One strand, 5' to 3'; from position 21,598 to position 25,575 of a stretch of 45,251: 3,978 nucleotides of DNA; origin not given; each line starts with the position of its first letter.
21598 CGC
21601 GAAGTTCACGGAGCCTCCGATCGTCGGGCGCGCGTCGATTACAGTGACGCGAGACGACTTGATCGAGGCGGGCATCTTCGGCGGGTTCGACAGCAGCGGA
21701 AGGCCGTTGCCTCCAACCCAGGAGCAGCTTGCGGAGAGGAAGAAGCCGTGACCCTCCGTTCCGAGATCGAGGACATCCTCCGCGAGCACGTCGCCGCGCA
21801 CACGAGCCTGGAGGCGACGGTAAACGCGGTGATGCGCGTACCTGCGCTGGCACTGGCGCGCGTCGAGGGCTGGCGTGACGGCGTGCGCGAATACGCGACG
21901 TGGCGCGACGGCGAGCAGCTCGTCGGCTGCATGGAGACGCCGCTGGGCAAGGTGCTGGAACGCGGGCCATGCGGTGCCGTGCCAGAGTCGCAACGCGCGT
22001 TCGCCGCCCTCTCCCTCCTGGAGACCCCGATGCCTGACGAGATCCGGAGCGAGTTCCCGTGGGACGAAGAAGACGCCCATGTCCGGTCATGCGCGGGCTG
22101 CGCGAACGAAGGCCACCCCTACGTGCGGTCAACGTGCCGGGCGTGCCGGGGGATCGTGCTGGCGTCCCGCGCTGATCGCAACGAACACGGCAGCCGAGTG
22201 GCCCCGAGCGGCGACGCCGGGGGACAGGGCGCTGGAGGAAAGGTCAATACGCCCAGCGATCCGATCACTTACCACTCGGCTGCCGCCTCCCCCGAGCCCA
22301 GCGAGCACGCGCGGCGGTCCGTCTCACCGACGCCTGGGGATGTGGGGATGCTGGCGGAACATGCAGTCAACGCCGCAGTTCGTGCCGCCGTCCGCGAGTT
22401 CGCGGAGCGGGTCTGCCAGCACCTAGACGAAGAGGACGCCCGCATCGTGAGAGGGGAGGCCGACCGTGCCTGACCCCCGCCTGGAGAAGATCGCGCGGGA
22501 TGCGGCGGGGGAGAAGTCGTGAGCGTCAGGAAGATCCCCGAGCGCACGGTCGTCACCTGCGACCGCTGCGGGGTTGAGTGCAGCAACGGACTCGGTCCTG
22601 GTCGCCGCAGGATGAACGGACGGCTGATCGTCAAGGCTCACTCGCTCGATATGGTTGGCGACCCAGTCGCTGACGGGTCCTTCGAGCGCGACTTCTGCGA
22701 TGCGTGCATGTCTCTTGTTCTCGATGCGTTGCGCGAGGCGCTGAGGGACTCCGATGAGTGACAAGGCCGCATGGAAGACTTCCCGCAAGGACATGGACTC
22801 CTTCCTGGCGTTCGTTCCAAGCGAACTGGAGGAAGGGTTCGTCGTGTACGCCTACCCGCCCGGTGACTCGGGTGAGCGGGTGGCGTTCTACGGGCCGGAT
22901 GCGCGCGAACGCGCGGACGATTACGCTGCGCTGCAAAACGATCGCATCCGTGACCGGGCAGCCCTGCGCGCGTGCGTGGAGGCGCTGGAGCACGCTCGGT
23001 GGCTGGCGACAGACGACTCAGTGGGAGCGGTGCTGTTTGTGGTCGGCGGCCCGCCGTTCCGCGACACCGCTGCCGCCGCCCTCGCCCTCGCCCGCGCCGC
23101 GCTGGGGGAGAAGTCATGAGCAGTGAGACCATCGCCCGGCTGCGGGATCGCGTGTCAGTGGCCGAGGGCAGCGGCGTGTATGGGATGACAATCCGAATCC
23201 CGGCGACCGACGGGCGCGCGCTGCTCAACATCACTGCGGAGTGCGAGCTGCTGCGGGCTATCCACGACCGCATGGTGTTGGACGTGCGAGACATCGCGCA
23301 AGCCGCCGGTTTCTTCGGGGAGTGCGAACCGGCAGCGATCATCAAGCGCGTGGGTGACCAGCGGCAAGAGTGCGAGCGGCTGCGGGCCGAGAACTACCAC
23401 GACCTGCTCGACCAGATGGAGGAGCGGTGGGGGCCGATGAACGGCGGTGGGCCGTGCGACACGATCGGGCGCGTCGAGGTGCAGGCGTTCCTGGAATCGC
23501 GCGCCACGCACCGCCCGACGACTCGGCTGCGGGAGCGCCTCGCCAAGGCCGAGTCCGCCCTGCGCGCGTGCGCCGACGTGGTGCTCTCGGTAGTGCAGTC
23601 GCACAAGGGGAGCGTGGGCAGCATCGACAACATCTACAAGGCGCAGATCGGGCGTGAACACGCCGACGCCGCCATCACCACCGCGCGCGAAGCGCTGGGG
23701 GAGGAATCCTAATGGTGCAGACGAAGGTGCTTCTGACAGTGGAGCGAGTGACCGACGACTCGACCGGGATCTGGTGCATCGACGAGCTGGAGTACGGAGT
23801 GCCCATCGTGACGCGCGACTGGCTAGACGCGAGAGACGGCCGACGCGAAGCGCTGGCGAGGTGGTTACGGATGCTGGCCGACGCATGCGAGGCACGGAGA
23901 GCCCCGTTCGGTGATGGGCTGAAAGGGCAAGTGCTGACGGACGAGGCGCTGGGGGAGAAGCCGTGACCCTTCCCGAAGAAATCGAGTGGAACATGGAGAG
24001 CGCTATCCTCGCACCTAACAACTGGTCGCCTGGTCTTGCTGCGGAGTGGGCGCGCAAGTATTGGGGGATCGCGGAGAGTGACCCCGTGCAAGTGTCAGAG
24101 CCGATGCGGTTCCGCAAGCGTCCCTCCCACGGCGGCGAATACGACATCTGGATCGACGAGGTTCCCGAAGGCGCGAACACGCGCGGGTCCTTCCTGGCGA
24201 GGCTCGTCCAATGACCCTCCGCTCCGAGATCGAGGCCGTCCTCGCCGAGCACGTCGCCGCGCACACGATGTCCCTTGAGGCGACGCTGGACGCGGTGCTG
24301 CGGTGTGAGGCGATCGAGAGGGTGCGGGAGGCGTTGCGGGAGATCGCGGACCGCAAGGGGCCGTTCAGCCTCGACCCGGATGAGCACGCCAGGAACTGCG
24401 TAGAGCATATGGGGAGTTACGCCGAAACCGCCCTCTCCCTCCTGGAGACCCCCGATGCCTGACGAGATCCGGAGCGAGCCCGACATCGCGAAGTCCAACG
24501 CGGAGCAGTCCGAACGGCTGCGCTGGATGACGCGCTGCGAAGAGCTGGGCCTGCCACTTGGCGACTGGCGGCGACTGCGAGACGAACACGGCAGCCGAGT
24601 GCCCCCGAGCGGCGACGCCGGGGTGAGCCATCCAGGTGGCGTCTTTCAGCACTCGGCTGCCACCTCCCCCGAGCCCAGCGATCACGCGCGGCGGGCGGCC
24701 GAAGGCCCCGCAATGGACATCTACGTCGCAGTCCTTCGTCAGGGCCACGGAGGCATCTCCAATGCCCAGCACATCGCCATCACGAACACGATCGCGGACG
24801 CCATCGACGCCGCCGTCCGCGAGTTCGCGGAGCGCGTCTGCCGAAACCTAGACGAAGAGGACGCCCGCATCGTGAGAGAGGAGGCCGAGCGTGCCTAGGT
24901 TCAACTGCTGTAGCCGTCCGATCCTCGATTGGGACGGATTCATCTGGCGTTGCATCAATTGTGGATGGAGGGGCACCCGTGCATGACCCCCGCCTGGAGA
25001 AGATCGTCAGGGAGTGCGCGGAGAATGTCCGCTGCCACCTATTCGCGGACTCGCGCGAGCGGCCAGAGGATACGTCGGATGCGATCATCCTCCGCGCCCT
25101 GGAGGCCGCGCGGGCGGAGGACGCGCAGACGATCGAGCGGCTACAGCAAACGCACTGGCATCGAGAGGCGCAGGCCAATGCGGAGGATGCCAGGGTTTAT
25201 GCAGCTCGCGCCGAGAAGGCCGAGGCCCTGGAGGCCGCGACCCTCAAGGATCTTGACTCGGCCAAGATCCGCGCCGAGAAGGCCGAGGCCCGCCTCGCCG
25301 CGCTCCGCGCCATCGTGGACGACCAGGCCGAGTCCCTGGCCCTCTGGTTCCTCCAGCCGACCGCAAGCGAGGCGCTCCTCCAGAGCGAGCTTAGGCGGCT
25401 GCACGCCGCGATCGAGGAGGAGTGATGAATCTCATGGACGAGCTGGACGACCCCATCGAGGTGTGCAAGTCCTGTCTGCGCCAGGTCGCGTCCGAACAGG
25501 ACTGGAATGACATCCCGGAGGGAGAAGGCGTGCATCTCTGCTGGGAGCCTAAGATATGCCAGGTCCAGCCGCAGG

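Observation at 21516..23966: Reused ~21-nt junction linker between unrelated early genes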

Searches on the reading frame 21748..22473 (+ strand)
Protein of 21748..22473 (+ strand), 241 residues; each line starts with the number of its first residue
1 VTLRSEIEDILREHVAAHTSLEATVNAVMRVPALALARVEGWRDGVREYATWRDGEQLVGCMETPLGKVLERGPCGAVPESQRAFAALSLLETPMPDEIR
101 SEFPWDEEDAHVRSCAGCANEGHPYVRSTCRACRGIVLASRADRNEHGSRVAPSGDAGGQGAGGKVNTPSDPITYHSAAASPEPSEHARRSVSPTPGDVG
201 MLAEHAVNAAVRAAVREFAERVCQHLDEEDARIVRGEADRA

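Call 8: search_protein_families(library=pfam, proteins=[window:21748-22473:+], max_evalue=0.1)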
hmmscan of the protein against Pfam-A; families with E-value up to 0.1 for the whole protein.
window:21748-22473:+ (241 aa): 0 families

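Call 9: search_protein_families(library=phrogs, proteins=[window:21748-22473:+], max_evalue=0.1)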
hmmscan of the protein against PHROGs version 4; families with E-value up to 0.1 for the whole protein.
window:21748-22473:+ (241 aa): 0 families

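Call 50: search_protein_families(library=ncbifam, proteins=[window:21748-22473:+], max_evalue=0.01)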
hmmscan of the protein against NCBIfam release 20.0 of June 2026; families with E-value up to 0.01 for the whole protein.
window:21748-22473:+ (241 aa): 0 families

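Call 54: find_encoding_contigs(protein=window:21748-22473:+, flank=10000, max_places=10)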
Protein window:21748-22473:+ (241 aa): no gene with exactly this product is on record in the collection.

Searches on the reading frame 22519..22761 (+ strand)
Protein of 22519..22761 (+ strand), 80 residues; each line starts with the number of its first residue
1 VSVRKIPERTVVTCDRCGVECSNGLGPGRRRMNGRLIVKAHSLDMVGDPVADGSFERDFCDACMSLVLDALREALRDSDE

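Call 8: search_protein_families(library=pfam, proteins=[window:22519-22761:+], max_evalue=0.1)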
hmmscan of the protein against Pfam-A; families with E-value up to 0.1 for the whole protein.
window:22519-22761:+ (80 aa): 0 families

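Call 9: search_protein_families(library=phrogs, proteins=[window:22519-22761:+], max_evalue=0.1)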
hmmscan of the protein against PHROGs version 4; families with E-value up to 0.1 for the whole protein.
window:22519-22761:+ (80 aa): 1 family
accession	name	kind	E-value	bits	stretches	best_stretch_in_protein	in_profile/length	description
phrog_22311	-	unknown function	0.067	14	0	59-77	54-72/75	-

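Call 35: find_encoding_contigs(protein=window:22519-22761:+, flank=10000, max_places=10)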
Protein window:22519-22761:+ (80 aa): 1 contig read that carries it; 1 place shown.
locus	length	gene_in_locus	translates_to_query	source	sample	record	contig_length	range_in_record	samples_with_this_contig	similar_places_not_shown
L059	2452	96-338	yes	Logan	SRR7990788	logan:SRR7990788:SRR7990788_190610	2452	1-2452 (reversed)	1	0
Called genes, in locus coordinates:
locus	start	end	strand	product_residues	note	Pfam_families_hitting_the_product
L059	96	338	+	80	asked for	-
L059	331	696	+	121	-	-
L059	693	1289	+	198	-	-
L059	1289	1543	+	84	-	-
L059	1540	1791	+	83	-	-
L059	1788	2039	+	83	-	-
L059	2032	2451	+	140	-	?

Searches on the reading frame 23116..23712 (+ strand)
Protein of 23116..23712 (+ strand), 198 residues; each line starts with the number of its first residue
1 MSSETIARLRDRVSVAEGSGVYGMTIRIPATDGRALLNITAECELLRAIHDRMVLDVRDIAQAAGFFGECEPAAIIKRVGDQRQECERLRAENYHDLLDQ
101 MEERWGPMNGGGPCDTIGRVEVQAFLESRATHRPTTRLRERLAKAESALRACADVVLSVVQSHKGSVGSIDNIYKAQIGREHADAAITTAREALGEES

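Call 8: search_protein_families(library=pfam, proteins=[window:23116-23712:+], max_evalue=0.1)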
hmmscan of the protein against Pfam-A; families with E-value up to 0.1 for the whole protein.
window:23116-23712:+ (198 aa): 0 families

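Call 9: search_protein_families(library=phrogs, proteins=[window:23116-23712:+], max_evalue=0.1)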
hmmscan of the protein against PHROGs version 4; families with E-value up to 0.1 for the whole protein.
window:23116-23712:+ (198 aa): 1 family
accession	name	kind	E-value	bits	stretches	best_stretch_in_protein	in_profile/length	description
phrog_10889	-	transcription regulation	0.037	14.9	0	37-56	53-72/81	anti-repressor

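Call 15: find_related_loci(query=window:23116-23712:+, collection=viral_contigs, flank=10000)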
Query window:23116-23712:+ (198 aa) in viral_contigs; peptide patterns used: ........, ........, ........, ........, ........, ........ (x = any residue, [..] = any of these).
4 stretches matched a pattern, but none encodes a relative of the query by tblastn (E <= 1e-3).

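Call 34: find_encoding_contigs(protein=window:23116-23712:+, flank=10000, max_places=10)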
Protein window:23116-23712:+ (198 aa): 2 contigs read that carry it; 2 places shown.
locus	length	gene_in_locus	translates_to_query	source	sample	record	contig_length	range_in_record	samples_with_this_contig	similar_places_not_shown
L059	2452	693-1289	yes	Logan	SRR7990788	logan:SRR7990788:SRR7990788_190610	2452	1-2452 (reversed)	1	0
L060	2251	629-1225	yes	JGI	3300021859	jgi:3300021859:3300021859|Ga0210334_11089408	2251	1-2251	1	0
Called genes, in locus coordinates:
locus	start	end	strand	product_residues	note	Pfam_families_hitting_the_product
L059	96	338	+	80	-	-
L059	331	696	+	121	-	-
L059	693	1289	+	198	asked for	-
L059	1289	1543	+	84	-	-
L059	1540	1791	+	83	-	-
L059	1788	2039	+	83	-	-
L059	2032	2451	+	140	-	?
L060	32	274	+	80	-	-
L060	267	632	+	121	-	-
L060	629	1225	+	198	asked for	-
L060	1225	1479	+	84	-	-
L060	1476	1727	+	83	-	-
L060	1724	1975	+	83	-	-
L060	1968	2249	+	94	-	?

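Call 50: search_protein_families(library=ncbifam, proteins=[window:23116-23712:+], max_evalue=0.01)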
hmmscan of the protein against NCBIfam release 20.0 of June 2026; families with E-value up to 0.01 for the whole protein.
window:23116-23712:+ (198 aa): 0 families

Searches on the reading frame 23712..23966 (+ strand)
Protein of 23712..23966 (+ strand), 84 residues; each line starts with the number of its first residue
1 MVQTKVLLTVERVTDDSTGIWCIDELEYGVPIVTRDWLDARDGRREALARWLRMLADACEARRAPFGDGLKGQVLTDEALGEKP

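Call 8: search_protein_families(library=pfam, proteins=[window:23712-23966:+], max_evalue=0.1)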
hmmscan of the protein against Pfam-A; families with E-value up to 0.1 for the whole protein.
window:23712-23966:+ (84 aa): 0 families

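Call 9: search_protein_families(library=phrogs, proteins=[window:23712-23966:+], max_evalue=0.1)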
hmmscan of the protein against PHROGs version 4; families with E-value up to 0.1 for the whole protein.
window:23712-23966:+ (84 aa): 0 families

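Call 91: find_encoding_contigs(protein=window:23712-23966:+, flank=10000, max_places=10)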
Protein window:23712-23966:+ (84 aa): 2 contigs read that carry it; 2 places shown.
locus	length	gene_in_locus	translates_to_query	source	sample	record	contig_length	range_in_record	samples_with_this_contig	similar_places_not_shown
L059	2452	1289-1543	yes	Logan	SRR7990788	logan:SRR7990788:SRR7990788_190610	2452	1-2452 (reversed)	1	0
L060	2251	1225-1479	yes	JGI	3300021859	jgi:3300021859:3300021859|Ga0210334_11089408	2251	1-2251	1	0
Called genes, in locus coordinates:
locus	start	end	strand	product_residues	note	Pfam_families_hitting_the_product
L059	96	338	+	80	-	-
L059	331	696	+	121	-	-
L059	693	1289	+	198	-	-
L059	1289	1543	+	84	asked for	-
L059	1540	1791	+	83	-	-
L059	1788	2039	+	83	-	-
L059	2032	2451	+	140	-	?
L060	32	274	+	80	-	-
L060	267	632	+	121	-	-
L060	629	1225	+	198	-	-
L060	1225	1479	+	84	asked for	-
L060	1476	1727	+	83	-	-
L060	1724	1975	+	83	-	-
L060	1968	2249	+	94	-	?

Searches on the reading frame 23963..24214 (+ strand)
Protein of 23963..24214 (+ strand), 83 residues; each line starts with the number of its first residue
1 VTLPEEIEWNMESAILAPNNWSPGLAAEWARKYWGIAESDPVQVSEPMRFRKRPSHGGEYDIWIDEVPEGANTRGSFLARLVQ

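Call 8: search_protein_families(library=pfam, proteins=[window:23963-24214:+], max_evalue=0.1)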
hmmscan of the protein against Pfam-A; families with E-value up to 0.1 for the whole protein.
window:23963-24214:+ (83 aa): 0 families

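Call 9: search_protein_families(library=phrogs, proteins=[window:23963-24214:+], max_evalue=0.1)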
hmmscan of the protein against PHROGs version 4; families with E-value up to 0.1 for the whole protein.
window:23963-24214:+ (83 aa): 0 families

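Call 36: find_encoding_contigs(protein=window:23963-24214:+, flank=10000, max_places=10)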
Protein window:23963-24214:+ (83 aa): 1 contig read that carries it; 1 place shown.
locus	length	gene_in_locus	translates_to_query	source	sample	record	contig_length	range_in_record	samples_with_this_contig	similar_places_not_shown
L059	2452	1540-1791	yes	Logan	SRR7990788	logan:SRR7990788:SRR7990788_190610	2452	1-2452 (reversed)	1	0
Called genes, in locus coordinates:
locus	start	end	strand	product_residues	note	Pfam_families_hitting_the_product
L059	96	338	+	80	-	-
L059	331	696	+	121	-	-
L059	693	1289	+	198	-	-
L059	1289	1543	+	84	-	-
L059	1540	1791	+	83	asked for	-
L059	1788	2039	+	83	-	-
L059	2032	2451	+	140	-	?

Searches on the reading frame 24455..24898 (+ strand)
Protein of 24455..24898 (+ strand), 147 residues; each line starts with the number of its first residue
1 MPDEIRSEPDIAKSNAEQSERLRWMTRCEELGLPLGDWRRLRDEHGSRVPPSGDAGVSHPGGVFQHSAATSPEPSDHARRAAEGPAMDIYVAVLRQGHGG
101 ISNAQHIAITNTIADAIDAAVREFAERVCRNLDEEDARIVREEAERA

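Call 8: search_protein_families(library=pfam, proteins=[window:24455-24898:+], max_evalue=0.1)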
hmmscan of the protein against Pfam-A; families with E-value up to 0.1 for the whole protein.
window:24455-24898:+ (147 aa): 0 families

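Call 9: search_protein_families(library=phrogs, proteins=[window:24455-24898:+], max_evalue=0.1)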
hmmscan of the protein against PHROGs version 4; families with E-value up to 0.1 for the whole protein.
window:24455-24898:+ (147 aa): 1 family
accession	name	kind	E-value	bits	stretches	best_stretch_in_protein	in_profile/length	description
phrog_21688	-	unknown function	0.0089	17.1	1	83-130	71-118/127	-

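Call 55: find_encoding_contigs(protein=window:24455-24898:+, flank=10000, max_places=10)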
Protein window:24455-24898:+ (147 aa): 1 contig read that carries it; 1 place shown.
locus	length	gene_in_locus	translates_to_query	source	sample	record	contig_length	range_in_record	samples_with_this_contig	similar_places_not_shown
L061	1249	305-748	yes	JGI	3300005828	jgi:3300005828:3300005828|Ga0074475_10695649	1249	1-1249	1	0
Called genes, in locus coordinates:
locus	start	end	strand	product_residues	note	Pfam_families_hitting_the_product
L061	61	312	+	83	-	-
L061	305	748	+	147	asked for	-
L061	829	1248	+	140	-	?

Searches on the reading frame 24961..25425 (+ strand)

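Call 8: search_protein_families(library=pfam, proteins=[window:24961-25425:+], max_evalue=0.1)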
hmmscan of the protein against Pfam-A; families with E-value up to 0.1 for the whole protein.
window:24961-25425:+ (154 aa): 1 family
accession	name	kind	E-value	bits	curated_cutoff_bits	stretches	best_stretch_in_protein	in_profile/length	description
PF06667.17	PspB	-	0.059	13.9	25.6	1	80-123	25-68/73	Phage shock protein B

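Call 9: search_protein_families(library=phrogs, proteins=[window:24961-25425:+], max_evalue=0.1)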
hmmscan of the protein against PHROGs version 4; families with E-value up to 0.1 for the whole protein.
window:24961-25425:+ (154 aa): 2 families
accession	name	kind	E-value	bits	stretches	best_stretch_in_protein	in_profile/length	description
phrog_19694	-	tail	0.045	14.6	1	35-63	47-75/183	tail assembly chaperone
phrog_3760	-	head and packaging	0.074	14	0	54-119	45-109/209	head scaffolding protein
